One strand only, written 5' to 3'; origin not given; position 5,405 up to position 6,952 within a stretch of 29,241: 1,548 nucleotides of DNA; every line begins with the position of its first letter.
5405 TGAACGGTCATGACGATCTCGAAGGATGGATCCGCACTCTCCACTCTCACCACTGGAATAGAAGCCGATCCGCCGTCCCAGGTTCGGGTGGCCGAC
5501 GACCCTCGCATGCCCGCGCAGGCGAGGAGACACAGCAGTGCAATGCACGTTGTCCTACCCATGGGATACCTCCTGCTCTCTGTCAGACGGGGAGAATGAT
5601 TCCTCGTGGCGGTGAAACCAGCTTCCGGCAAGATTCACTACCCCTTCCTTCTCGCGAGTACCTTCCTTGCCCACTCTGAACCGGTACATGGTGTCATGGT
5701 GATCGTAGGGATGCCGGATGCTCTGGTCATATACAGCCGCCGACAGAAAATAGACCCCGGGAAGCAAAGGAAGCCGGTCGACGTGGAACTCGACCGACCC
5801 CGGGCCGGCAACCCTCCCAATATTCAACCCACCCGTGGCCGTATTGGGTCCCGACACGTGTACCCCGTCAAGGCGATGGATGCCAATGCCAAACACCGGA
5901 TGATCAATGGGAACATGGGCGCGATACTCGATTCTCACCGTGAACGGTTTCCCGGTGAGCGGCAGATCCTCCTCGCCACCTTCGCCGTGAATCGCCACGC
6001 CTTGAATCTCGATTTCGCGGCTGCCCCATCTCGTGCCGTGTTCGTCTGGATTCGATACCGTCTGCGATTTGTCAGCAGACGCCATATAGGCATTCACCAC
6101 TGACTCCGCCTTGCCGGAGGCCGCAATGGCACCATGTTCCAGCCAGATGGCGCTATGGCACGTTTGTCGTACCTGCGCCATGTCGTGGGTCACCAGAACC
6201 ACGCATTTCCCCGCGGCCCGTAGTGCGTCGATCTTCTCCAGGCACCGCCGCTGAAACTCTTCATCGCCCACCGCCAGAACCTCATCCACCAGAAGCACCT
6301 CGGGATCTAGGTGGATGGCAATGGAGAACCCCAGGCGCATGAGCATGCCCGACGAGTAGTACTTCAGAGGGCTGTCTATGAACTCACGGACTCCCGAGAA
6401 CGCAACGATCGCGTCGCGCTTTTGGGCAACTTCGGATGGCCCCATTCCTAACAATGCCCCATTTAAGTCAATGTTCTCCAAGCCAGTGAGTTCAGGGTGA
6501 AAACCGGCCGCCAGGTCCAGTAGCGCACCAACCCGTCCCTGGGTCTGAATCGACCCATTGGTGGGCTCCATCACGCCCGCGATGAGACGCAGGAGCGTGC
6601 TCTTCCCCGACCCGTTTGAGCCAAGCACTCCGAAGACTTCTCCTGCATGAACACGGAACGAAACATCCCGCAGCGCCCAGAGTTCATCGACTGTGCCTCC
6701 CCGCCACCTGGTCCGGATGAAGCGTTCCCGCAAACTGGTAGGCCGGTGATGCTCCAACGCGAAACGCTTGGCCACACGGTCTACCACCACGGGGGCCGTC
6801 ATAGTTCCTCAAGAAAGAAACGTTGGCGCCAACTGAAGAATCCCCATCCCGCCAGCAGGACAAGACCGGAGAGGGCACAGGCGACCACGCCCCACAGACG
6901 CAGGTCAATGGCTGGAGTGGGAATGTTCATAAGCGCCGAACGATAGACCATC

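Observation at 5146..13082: CPA-like GDP-D-rhamnose / Wzm-Wzt locus interrupted by a c-di-GMP-producing two-component pair, without glycosyltransferases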

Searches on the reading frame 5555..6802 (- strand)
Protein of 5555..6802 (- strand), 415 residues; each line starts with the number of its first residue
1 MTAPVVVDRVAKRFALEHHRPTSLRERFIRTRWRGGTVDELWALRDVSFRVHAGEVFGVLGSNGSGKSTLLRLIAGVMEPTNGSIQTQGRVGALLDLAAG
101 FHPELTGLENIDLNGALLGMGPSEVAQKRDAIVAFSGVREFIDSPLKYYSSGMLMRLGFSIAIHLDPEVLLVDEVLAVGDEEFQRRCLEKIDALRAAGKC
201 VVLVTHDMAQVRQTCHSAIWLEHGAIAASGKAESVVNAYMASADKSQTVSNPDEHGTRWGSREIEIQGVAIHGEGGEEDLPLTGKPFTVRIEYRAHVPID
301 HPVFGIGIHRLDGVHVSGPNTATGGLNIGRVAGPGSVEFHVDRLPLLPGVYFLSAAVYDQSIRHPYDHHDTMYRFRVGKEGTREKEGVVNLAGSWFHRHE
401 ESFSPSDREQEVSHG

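Call 3: search_protein_families(library=pfam, proteins=[window:5555-6802:-])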
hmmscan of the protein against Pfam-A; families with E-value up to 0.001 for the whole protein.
window:5555-6802:- (415 aa): 2 families
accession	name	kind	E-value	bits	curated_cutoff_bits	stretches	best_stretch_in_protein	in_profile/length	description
PF14524.12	Wzt_C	-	3.5e-26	92.3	30.4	1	257-391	3-143/143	Wzt C-terminal domain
PF00005.33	ABC_tran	-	1.4e-19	71.5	25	1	44-175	1-135/137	ABC transporter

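Call 4: search_protein_families(library=ncbifam, proteins=[window:5555-6802:-])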
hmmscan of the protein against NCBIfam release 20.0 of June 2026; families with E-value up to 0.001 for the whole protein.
window:5555-6802:- (415 aa): 180 families (the best 25 are shown)
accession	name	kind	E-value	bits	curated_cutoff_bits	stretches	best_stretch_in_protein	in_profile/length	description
NF010065.0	PRK13545.1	equivalog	1.3e-58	199.1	538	1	5-250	5-245/549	teichoic acids export protein ATP-binding subunit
NF010066.0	PRK13546.1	equivalog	5.8e-54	183.2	320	1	4-247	4-242/264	teichoic acids export ABC transporter ATP-binding subunit TagH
NF050108.1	galactan_ABC_ATP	equivalog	6.3e-51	172.9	400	1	41-241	42-242/244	galactan export ABC transporter ATP-binding subunit Wzt/RfbE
TIGR01188.1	drrA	subfamily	1.2e-31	110.2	312.45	1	39-235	4-211/302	daunorubicin resistance ABC transporter, ATP-binding protein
TIGR04521.1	ECF_ATPase_2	equivalog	1.9e-25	89.5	330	2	35-90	12-67/279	energy-coupling factor transporter ATPase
NF010060.0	PRK13537.1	equivalog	4.9e-25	88.1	521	1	43-238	30-236/314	nodulation factor ABC transporter ATP-binding protein NodI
TIGR01288.1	nodI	equivalog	3e-24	85.6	424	1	45-241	21-228/303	nodulation factor ABC transporter ATP-binding protein NodI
NF010059.0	PRK13536.1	equivalog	1.2e-23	83.5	549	1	44-239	59-265/342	nodulation factor ABC transporter ATP-binding protein NodI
NF033858.1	ABC2_perm_RbbA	equivalog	3.2e-23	81.6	1050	2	39-90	277-328/909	ribosome-associated ATPase/putative transporter RbbA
TIGR01166.1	cbiO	subfamily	5.3e-23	81.5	211.8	2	42-90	6-54/190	cobalt ABC transporter, ATP-binding protein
TIGR04520.1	ECF_ATPase_1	equivalog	8.1e-23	81.2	315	2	40-89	14-63/269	energy-coupling factor transporter ATPase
TIGR03873.1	F420-0_ABC_ATP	hypoth_equivalog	2.6e-22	79.3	372.4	2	38-89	11-62/256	putative F420-0 ABC transporter ATP-binding protein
TIGR02769.1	nickel_nikE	equivalog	4.8e-21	75.4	332.55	2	43-90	26-73/265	nickel import ATP-binding protein NikE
NF040873.1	AztA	equivalog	7e-21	74.7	220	1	43-216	7-187/191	zinc ABC transporter ATP-binding protein AztA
NF010068.0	PRK13548.1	equivalog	1.1e-20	73.8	261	2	44-90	21-67/261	heme ABC transporter ATP-binding protein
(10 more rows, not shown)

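Call 9: find_encoding_contigs(protein=window:5555-6802:-, flank=10000, max_places=10)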
Protein window:5555-6802:- (415 aa): 1 contig read that carries it; 1 place shown.
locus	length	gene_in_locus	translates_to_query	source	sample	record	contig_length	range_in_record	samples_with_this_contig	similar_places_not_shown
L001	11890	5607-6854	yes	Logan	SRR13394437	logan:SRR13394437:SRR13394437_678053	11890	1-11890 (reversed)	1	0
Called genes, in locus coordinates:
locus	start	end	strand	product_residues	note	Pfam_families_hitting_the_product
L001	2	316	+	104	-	?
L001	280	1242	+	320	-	PF04321:RmlD_sub_bind, PF01073:3Beta_HSD, PF01370:Epimerase, PF02719:Polysacc_synt_2, PF16363:GDP_Man_Dehyd, PF07993:NAD_binding_4 (weak)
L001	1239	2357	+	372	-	PF00483:NTP_transferase, PF12804:NTP_transf_3 (weak), PF22640:ManC_GMP_beta-helix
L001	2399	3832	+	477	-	PF13581:HATPase_c_2 (faint), PF00512:HisKA, PF02518:HATPase_c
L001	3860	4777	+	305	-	PF00072:Response_reg, PF00990:GGDEF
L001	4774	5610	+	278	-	PF01061:ABC2_membrane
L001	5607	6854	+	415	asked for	PF00005:ABC_tran, PF14524:Wzt_C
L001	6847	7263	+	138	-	-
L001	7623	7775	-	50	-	-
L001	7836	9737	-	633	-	PF03169:OPT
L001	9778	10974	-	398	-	PF05157:MshEN, PF00308:Bac_DnaA, PF01695:IstB_IS21 (weak)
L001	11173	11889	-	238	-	?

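Call 11: find_homologous_proteins(query=window:5555-6802:-, max_evalue=1e-20)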
Query window:5555-6802:- (415 aa): 7993 proteins with E <= 1e-20 among 8000 candidates; the best 120 are listed.
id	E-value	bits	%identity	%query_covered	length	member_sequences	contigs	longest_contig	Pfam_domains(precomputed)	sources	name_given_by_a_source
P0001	4.2e-279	943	100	100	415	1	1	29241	PF14524.13,PF00005.34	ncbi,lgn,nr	ncbi:ABC transporter ATP-binding protein [Candidatus Fermentibacteria bacterium]|nr:ABC transporter 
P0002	6.5e-233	791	85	100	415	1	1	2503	PF14524.13,PF00005.34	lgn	-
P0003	2.8e-194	664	74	100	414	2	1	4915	PF14524.13,PF00005.34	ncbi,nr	ncbi:MAG: ABC transporter ATP-binding protein [Candidatus Eisenbacteria bacterium]|nr:ABC transporte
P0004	6.4e-187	640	71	100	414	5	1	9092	PF14524.13,PF00005.34,PF13304.13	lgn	-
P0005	8.9e-184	629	72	95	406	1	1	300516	PF14524.13,PF00005.34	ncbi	-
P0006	7.1e-162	557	62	96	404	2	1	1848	PF14524.13,PF00005.34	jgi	-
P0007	1.4e-161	556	63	96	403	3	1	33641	PF14524.13,PF00005.34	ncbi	-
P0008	7.8e-159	547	63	93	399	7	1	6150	PF14524.13,PF00005.34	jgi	-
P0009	1.9e-148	513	61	90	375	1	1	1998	PF14524.13,PF00005.34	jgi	jgi:ABC-type polysaccharide/polyol phosphate transport system ATPase subunit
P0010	4.0e-132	459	42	98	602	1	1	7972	PF14524.13,PF00005.34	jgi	-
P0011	5.9e-130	452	42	98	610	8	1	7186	PF14524.13,PF00005.34,PF13304.13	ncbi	ncbi:MAG: ABC transporter ATP-binding protein [Anaerolineae bacterium]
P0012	1.1e-128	448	42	95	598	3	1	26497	PF14524.13,PF00005.34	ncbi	-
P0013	4.0e-128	446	43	95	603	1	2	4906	PF14524.13,PF00005.34,PF13304.13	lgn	-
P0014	2.1e-125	437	41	96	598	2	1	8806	PF14524.13,PF00005.34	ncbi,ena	-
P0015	1.3e-121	425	41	95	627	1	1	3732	PF14524.13,PF00005.34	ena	-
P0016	5.4e-121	423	42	95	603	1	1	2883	PF14524.13,PF00005.34,PF13304.13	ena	-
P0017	1.4e-118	415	49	94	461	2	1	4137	PF14524.13,PF00005.34,PF13304.13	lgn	-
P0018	6.6e-117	409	50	94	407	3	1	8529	PF14524.13,PF00005.34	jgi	jgi:ABC-2 type transport system ATP-binding protein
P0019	1.7e-116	408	47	95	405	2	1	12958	PF14524.13,PF00005.34,PF13304.13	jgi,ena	-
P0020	2.3e-116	407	47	95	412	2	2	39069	PF14524.13,PF00005.34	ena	-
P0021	3.6e-116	407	50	95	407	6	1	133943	PF14524.13,PF00005.34,PF13555.13,PF13304.13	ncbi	ncbi:MAG: ABC transporter ATP-binding protein [Acidimicrobiia bacterium]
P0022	3.6e-116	407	48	94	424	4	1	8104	PF14524.13,PF00005.34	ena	-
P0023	3.6e-116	407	49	95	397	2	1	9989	PF14524.13,PF00005.34,PF13555.13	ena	-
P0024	2.0e-115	404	49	95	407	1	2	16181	PF14524.13,PF00005.34,PF13304.13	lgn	-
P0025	3.2e-115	403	50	94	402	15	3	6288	PF14524.13,PF00005.34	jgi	jgi:ABC-type polysaccharide/polyol phosphate transport system ATPase subunit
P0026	3.7e-115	403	47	94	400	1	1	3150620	PF14524.13,PF00005.34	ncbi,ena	-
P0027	3.7e-115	403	48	95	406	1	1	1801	PF14524.13,PF00005.34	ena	-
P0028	7.4e-115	402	50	95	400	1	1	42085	PF14524.13,PF00005.34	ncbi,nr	ncbi:MAG TPA: ABC transporter ATP-binding protein [Acidimicrobiales bacterium]|nr:ABC transporter AT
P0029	7.9e-115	402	48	94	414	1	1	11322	PF14524.13,PF00005.34,PF13304.13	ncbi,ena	-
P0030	8.1e-115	402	50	94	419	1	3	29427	PF14524.13,PF00005.34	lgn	-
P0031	8.2e-115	402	47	94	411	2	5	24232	PF14524.13,PF00005.34,PF13304.13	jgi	-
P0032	9.7e-115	402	48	96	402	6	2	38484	PF14524.13,PF00005.34,PF13304.13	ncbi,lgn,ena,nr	ncbi:MAG: ABC transporter ATP-binding protein [Chloroflexi bacterium]|nr:MAG: ABC transporter ATP-bi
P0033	1.0e-114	402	48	97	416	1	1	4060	PF14524.13,PF00005.34,PF13555.13,PF13304.13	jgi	jgi:ABC-type polysaccharide/polyol phosphate transport system ATPase subunit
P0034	1.1e-114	402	48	95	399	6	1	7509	PF14524.13,PF00005.34,PF13304.13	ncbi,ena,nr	ncbi:MAG: ABC transporter ATP-binding protein [Chloroflexi bacterium]|nr:MAG: ABC transporter ATP-bi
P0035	1.3e-114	402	50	94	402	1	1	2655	PF14524.13,PF00005.34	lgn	-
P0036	2.6e-114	401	47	93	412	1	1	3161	PF14524.13,PF00005.34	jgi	jgi:ABC-type polysaccharide/polyol phosphate transport system ATPase subunit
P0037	2.7e-114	400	48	95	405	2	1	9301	PF14524.13,PF00005.34,PF13555.13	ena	-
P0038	3.2e-114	400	47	94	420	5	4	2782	PF14524.13,PF00005.34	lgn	-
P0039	4.4e-114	400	48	94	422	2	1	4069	PF14524.13,PF00005.34,PF13304.13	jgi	jgi:lipopolysaccharide transport system ATP-binding protein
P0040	5.6e-114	399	49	94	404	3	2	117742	PF14524.13,PF00005.34,PF13555.13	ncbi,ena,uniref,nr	ncbi:MAG: Teichoic acid export ATP-binding protein TagH [uncultured Acidimicrobiales bacterium]|unir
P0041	6.6e-114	399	48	95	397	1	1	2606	PF14524.13,PF00005.34,PF13304.13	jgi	jgi:ABC-type polysaccharide/polyol phosphate transport system ATPase subunit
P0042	7.6e-114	399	45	93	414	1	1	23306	PF14524.13,PF00005.34,PF13304.13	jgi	jgi:lipopolysaccharide transport system ATP-binding protein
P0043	8.2e-114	399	47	94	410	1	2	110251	PF14524.13,PF00005.34,PF13304.13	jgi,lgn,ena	jgi:ABC-type polysaccharide/polyol phosphate transport system ATPase subunit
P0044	1.1e-113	398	48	96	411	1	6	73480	PF14524.13,PF00005.34,PF13304.13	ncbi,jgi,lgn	-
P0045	1.5e-113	398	46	93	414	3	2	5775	PF14524.13,PF00005.34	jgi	jgi:lipopolysaccharide transport system ATP-binding protein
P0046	1.5e-113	398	46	95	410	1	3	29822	PF14524.13,PF00005.34,PF13304.13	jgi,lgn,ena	-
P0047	1.6e-113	398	47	94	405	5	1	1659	PF14524.13,PF00005.34,PF13555.13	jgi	jgi:ABC-type polysaccharide/polyol phosphate transport system ATPase subunit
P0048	1.9e-113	398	49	94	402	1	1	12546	PF14524.13,PF00005.34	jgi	jgi:ABC-type polysaccharide/polyol phosphate transport system ATPase subunit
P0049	2.1e-113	397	48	95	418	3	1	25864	PF14524.13,PF00005.34,PF13555.13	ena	-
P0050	2.2e-113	397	49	94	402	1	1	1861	PF14524.13,PF00005.34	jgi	jgi:ABC-type polysaccharide/polyol phosphate transport system ATPase subunit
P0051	2.2e-113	397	49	94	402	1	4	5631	PF14524.13,PF00005.34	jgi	jgi:ABC-type polysaccharide/polyol phosphate transport system ATPase subunit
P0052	2.3e-113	397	49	94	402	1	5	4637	PF14524.13,PF00005.34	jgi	jgi:ABC-type polysaccharide/polyol phosphate transport system ATPase subunit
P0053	2.3e-113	397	47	96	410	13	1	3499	PF14524.13,PF00005.34,PF13304.13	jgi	jgi:lipopolysaccharide transport system ATP-binding protein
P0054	2.9e-113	397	38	95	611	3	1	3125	PF14524.13,PF00005.34,PF13304.13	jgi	-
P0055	3.1e-113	397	49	96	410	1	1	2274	PF14524.13,PF00005.34,PF13304.13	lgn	-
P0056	3.3e-113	397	46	94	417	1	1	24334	PF14524.13,PF00005.34,PF13304.13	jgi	jgi:lipopolysaccharide transport system ATP-binding protein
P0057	4.8e-113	396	48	95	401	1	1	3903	PF14524.13,PF00005.34,PF13555.13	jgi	jgi:ABC-2 type transport system ATP-binding protein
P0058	5.2e-113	396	46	96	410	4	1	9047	PF14524.13,PF00005.34,PF13304.13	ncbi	-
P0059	6.6e-113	396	49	94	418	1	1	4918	PF14524.13,PF00005.34,PF13304.13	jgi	jgi:ABC-type polysaccharide/polyol phosphate transport system ATPase subunit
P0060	6.7e-113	396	47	94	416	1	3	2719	PF14524.13,PF00005.34,PF13304.13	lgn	-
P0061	7.5e-113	396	45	95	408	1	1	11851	PF14524.13,PF00005.34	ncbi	-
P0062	8.7e-113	395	48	94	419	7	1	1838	PF14524.13,PF00005.34,PF13555.13,PF13304.13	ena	-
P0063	8.8e-113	395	46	95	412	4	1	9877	PF14524.13,PF00005.34,PF13304.13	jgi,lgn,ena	-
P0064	9.4e-113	395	47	94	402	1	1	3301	PF14524.13,PF00005.34,PF13555.13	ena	-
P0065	9.8e-113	395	49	94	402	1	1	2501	PF14524.13,PF00005.34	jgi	jgi:ABC-type polysaccharide/polyol phosphate transport system ATPase subunit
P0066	1.0e-112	395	48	95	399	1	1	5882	PF14524.13,PF00005.34,PF13555.13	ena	-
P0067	1.0e-112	395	45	96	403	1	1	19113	PF14524.13,PF00005.34,PF13304.13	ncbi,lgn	-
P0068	1.4e-112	395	48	95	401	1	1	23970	PF14524.13,PF00005.34,PF13555.13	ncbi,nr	ncbi:MAG TPA: ABC transporter ATP-binding protein [Acidimicrobiales bacterium]|nr:ABC transporter AT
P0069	1.4e-112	395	48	95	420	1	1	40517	PF14524.13,PF00005.34,PF13304.13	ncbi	-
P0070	1.5e-112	395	46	94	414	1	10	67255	PF14524.13,PF00005.34,PF13304.13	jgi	jgi:lipopolysaccharide transport system ATP-binding protein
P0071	1.5e-112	395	49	94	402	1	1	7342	PF14524.13,PF00005.34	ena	-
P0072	1.6e-112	395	49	94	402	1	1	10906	PF14524.13,PF00005.34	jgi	jgi:ABC-type polysaccharide/polyol phosphate transport system ATPase subunit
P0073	1.7e-112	395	47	93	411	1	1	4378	PF14524.13,PF00005.34,PF13304.13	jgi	jgi:lipopolysaccharide transport system ATP-binding protein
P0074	1.9e-112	394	46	98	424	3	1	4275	PF14524.13,PF00005.34,PF13304.13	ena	-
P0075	2.0e-112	394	46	96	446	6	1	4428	PF14524.13,PF00005.34,PF13304.13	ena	-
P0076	2.0e-112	394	48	95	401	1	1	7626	PF14524.13,PF00005.34,PF13555.13,PF13304.13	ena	-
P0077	2.1e-112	394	46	95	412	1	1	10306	PF14524.13,PF00005.34,PF13304.13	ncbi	-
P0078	2.2e-112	394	47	95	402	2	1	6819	PF14524.13,PF00005.34,PF13555.13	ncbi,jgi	jgi:ABC-2 type transport system ATP-binding protein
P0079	3.5e-112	393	45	95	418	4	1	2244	PF14524.13,PF00005.34,PF13304.13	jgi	jgi:lipopolysaccharide transport system ATP-binding protein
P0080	3.9e-112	393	48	97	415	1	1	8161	PF14524.13,PF00005.34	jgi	jgi:ABC-2 type transport system ATP-binding protein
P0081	4.6e-112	393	47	95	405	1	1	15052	PF14524.13,PF00005.34,PF13304.13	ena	-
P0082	4.6e-112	393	49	94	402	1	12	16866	PF14524.13,PF00005.34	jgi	jgi:ABC-type polysaccharide/polyol phosphate transport system ATPase subunit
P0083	4.7e-112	393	49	94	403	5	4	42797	PF14524.13,PF00005.34,PF13555.13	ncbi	-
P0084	5.1e-112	393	47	94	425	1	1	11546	PF14524.13,PF00005.34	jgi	jgi:lipopolysaccharide transport system ATP-binding protein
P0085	6.3e-112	393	47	97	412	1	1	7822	PF14524.13,PF00005.34,PF13304.13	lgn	-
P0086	6.8e-112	393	48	97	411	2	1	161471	PF14524.13,PF00005.34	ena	-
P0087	6.9e-112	393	46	96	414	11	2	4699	PF14524.13,PF00005.34,PF13304.13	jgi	-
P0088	7.0e-112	393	45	94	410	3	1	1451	PF14524.13,PF00005.34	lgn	-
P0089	7.1e-112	392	47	94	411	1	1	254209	PF14524.13,PF00005.34,PF13555.13,PF13304.13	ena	-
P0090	7.5e-112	392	48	95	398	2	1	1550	PF14524.13,PF00005.34,PF13304.13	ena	-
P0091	7.6e-112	392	48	93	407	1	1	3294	PF14524.13,PF00005.34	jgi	jgi:ABC-type polysaccharide/polyol phosphate transport system ATPase subunit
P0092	7.6e-112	392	48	94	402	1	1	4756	PF14524.13,PF00005.34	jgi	jgi:ABC-type polysaccharide/polyol phosphate transport system ATPase subunit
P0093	7.6e-112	392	47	94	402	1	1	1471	PF14524.13,PF00005.34,PF13555.13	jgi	jgi:ABC-type polysaccharide/polyol phosphate transport system ATPase subunit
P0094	8.1e-112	392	45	96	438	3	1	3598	PF14524.13,PF00005.34,PF13304.13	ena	-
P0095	8.5e-112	392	48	95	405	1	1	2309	PF14524.13,PF00005.34,PF13304.13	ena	-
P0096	8.6e-112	392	47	94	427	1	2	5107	PF14524.13,PF00005.34,PF13304.13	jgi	jgi:lipopolysaccharide transport system ATP-binding protein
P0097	8.8e-112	392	47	94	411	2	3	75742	PF14524.13,PF00005.34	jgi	jgi:lipopolysaccharide transport system ATP-binding protein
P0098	9.5e-112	392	47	95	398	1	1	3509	PF14524.13,PF00005.34,PF13304.13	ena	-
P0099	1.0e-111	392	48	94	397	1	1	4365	PF14524.13,PF00005.34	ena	-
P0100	1.1e-111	392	-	-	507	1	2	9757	PF03266.22,PF00005.34,PF13175.13,PF13555.13,PF13166.13,PF13304.13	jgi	jgi:teichoic acid transport system ATP-binding protein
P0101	1.2e-111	392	47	95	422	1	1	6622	PF14524.13,PF00005.34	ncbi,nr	ncbi:MAG: ABC transporter ATP-binding protein [Chloroflexota bacterium]|nr:ABC transporter ATP-bindi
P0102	1.3e-111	392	48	95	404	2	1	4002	PF14524.13,PF00005.34,PF13555.13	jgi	jgi:ABC-type polysaccharide/polyol phosphate transport system ATPase subunit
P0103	1.4e-111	391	48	95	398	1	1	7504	PF14524.13,PF00005.34,PF13304.13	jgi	jgi:ABC-type polysaccharide/polyol phosphate transport system ATPase subunit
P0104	1.4e-111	391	48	95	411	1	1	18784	PF14524.13,PF00005.34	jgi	jgi:lipopolysaccharide transport system ATP-binding protein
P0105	1.6e-111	391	48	95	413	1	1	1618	PF14524.13,PF00005.34,PF13304.13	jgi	jgi:lipopolysaccharide transport system ATP-binding protein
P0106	1.6e-111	391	49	95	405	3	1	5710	PF14524.13,PF00005.34,PF13304.13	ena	-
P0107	1.8e-111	391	49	97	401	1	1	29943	PF14524.13,PF00005.34,PF13555.13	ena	-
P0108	1.8e-111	391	47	94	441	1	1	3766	PF14524.13,PF00005.34,PF13304.13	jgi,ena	jgi:lipopolysaccharide transport system ATP-binding protein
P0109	1.9e-111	391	49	95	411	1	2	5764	PF14524.13,PF00005.34,PF13555.13,PF13304.13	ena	-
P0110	2.0e-111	391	48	95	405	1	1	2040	PF14524.13,PF00005.34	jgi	jgi:lipopolysaccharide transport system ATP-binding protein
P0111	2.1e-111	391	45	95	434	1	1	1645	PF14524.13,PF00005.34,PF13304.13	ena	-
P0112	2.2e-111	391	46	95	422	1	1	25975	PF14524.13,PF00005.34,PF13304.13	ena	-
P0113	2.2e-111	391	49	95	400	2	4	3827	PF14524.13,PF00005.34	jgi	jgi:ABC-type polysaccharide/polyol phosphate transport system ATPase subunit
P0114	2.4e-111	391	46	97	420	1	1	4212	PF14524.13,PF00005.34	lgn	-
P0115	2.6e-111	391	48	95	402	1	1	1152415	PF14524.13,PF00005.34,PF13555.13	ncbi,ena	-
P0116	2.6e-111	391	48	95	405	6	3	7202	PF14524.13,PF00005.34,PF13304.13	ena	-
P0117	2.8e-111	391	46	94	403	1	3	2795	PF14524.13,PF00005.34,PF13555.13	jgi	jgi:ABC-type polysaccharide/polyol phosphate transport system ATPase subunit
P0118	3.1e-111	390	48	94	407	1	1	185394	PF14524.13,PF00005.34,PF13555.13,PF13304.13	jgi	-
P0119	3.1e-111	390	45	95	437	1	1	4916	PF14524.13,PF00005.34,PF13304.13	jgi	jgi:lipopolysaccharide transport system ATP-binding protein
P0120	3.2e-111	390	45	96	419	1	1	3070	PF14524.13,PF00005.34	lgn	-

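Call 12: find_encoding_contigs(protein=P0005, flank=10000, max_places=3)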
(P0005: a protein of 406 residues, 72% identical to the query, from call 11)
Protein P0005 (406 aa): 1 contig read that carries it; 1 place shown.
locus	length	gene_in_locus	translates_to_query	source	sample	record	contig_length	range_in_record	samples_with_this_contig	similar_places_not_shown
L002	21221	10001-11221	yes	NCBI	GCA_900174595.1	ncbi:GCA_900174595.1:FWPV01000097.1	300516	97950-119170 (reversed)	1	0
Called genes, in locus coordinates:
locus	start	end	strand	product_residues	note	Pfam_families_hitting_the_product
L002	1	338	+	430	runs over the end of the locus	-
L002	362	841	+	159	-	PF01220:DHquinase_II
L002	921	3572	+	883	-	PF00133:tRNA-synt_1, PF09334:tRNA-synt_1g, PF13603:tRNA-synt_1_2, PF09334:tRNA-synt_1g, PF08264:Anticodon_1, PF10458:Val_tRNA-synt_C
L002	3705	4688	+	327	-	PF01370:Epimerase, PF04321:RmlD_sub_bind, PF16363:GDP_Man_Dehyd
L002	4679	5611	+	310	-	PF01370:Epimerase, PF02719:Polysacc_synt_2 (faint), PF04321:RmlD_sub_bind, PF16363:GDP_Man_Dehyd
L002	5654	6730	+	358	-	PF00483:NTP_transferase, PF12804:NTP_transf_3 (weak), PF22640:ManC_GMP_beta-helix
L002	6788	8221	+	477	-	PF00512:HisKA, PF02518:HATPase_c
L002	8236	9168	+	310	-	PF00072:Response_reg, PF23198:PDE8A_N (weak), PF00990:GGDEF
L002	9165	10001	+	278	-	PF01061:ABC2_membrane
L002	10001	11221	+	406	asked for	PF00005:ABC_tran, PF14524:Wzt_C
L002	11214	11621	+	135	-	-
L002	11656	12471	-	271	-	PF02535:Zip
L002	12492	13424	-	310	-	-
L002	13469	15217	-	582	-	PF02985:HEAT (faint), PF13646:HEAT_2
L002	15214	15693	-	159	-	PF18917:LiaI-LiaF-like_TM1 (faint), PF22570:LiaF-TM (weak)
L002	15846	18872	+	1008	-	PF01565:FAD_binding_4, PF02913:FAD-oxidase_C, PF13183:Fer4_8, PF02754:CCG (faint)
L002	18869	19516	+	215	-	PF07313:AmiA-like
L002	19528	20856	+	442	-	PF00535:Glycos_transf_2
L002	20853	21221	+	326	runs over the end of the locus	PF16269:DUF4922, PF26216:GDPGP1_C (weak)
